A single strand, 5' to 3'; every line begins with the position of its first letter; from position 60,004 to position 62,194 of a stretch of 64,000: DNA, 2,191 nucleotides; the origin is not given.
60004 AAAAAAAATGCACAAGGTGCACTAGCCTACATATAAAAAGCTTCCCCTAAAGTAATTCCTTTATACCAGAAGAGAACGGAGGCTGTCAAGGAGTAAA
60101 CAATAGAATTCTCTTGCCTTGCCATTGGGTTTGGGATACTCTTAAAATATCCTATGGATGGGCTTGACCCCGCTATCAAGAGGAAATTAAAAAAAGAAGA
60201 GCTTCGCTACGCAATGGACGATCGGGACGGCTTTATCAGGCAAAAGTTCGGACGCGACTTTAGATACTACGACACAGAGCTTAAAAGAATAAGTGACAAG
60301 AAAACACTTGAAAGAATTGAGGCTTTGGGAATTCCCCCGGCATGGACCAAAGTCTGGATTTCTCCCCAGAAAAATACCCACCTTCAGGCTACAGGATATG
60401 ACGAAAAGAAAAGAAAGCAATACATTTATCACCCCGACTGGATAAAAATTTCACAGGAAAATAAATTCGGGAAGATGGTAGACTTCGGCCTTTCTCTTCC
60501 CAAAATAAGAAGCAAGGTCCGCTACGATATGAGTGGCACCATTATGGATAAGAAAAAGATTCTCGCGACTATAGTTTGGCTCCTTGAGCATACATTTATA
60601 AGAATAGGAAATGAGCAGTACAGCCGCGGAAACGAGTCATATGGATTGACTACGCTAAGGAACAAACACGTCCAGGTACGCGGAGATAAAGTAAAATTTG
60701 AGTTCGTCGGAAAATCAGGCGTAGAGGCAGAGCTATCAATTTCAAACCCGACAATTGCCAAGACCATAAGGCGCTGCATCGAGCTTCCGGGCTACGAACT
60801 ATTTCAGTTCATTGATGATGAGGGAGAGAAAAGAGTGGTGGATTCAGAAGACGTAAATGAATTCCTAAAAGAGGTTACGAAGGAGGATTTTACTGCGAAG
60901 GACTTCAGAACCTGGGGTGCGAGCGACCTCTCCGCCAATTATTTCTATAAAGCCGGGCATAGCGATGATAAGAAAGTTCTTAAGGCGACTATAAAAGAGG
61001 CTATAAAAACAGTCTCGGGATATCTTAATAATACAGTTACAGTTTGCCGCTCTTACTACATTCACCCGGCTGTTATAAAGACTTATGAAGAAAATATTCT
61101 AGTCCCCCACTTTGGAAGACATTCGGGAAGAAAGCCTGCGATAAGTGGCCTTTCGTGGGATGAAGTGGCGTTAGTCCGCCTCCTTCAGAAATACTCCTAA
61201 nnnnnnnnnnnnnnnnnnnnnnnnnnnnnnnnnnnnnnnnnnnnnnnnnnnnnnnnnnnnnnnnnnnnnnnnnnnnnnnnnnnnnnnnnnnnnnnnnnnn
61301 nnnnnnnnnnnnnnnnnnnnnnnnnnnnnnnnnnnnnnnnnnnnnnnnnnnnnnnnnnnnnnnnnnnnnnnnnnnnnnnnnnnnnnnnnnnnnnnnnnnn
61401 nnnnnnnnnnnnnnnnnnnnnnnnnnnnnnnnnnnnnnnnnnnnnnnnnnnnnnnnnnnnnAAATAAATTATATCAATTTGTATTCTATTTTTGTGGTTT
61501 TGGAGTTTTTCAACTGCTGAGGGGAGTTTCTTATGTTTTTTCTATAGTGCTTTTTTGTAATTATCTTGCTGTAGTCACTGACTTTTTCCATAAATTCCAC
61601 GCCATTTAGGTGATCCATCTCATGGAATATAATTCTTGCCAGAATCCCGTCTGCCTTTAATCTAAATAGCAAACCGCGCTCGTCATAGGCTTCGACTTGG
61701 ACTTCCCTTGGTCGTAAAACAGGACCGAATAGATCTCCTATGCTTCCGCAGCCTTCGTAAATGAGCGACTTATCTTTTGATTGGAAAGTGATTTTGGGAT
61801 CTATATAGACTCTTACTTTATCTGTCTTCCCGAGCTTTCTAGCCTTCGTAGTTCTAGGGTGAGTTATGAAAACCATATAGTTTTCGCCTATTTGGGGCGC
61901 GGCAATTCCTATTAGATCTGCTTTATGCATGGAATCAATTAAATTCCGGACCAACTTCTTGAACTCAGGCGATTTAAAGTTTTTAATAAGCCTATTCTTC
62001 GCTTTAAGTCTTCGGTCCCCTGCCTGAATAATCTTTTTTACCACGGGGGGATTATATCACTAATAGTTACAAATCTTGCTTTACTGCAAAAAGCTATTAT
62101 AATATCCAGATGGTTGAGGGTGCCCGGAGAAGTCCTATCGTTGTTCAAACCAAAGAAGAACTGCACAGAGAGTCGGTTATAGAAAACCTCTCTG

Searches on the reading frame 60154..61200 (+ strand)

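Call 7: search_protein_families(library=pfam, proteins=[window:60154-61200:+], max_evalue=0.1)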
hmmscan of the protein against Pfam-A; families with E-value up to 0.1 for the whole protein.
window:60154-61200:+ (348 aa): 2 families
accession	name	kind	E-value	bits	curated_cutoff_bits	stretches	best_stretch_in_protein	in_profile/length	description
PF01028.25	Topoisom_I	-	3.3e-38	131.8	23.7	1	100-315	8-214/228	Eukaryotic DNA topoisomerase I, catalytic core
PF21338.2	Top1B_N_bact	-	1.3e-22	79.7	27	1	36-83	2-49/49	Bacterial DNA topoisomerase IB, N-terminal domain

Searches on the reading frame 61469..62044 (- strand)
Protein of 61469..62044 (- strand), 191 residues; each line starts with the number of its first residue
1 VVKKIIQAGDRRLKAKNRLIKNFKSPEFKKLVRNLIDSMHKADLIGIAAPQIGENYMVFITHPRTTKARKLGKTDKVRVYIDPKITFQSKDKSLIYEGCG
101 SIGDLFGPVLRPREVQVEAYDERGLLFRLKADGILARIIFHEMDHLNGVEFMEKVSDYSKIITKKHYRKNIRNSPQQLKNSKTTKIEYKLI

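Call 7: search_protein_families(library=pfam, proteins=[window:61469-62044:-], max_evalue=0.1)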
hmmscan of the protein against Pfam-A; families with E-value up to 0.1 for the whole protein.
window:61469-62044:- (191 aa): 1 family
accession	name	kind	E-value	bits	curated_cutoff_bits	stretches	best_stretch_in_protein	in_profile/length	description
PF01327.26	Pep_deformylase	-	4.8e-38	130.7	22.8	1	2-158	1-153/156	Polypeptide deformylase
